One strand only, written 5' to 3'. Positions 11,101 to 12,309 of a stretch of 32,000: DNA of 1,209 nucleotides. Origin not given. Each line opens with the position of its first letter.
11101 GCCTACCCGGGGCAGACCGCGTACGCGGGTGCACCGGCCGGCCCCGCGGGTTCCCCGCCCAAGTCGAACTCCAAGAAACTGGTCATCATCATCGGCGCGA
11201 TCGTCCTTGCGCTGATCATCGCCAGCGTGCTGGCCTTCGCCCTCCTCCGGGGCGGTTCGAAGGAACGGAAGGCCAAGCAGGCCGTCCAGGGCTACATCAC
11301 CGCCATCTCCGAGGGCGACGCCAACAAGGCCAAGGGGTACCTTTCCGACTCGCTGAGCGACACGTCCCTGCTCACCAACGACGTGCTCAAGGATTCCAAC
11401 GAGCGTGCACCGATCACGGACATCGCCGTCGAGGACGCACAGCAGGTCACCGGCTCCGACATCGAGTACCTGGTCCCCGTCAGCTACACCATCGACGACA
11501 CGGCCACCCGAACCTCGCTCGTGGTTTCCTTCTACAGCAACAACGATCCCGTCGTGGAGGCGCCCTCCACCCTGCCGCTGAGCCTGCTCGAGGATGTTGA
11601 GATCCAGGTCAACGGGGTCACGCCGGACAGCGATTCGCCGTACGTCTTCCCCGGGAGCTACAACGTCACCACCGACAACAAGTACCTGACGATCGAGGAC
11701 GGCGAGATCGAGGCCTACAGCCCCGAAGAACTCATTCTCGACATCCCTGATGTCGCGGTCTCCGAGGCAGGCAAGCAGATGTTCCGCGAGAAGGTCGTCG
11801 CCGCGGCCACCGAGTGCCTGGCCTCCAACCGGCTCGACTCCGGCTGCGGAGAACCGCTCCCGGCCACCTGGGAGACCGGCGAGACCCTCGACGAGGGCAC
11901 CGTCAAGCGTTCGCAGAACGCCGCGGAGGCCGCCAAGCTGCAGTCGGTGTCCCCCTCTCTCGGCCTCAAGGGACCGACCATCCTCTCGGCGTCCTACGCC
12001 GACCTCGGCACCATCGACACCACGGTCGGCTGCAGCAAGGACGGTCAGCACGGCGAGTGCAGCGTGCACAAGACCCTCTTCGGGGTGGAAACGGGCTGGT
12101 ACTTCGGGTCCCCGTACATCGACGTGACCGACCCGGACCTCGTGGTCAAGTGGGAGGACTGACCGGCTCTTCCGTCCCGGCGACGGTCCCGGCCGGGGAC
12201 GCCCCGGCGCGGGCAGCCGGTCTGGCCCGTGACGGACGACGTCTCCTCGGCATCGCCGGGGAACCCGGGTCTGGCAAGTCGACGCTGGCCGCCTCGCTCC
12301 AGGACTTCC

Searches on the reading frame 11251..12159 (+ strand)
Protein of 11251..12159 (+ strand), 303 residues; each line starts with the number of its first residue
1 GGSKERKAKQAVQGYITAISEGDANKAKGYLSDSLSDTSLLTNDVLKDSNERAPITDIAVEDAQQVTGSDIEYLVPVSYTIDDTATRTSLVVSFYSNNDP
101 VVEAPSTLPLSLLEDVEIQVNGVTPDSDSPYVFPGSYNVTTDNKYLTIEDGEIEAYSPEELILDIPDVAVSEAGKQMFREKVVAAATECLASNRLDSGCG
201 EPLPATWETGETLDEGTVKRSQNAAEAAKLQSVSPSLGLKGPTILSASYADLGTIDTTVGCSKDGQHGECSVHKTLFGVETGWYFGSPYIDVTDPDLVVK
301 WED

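Call 78: search_protein_representatives(protein=window:11251-12159:+)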
Query: 303 residues. Proteins with E-value up to 0.001 (for the whole library): 642; up to 1e-10: 307; up to 1e-30: 39. The best 150 are listed.
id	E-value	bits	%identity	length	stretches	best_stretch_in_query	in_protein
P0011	3.0e-86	306.0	54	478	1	1-302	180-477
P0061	2.4e-81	289.8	51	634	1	1-302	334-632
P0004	5.4e-53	196.8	43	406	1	3-302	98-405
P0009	7.5e-52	193.0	42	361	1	6-301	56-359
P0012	7.6e-52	193.0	43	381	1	4-302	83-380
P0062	8.4e-51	189.6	42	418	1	2-302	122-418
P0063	4.3e-49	184.0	44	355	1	8-302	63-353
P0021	4.1e-48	180.8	45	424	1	3-302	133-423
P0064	2.3e-46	175.1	43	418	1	6-302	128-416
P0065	7.5e-44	166.8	41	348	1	8-302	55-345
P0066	9.3e-44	166.5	40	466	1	4-302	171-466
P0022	9.1e-43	163.2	40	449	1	7-301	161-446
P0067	1.1e-42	162.9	39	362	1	7-302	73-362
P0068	2.3e-42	161.9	41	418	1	11-301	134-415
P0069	2.7e-42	161.7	37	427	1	6-302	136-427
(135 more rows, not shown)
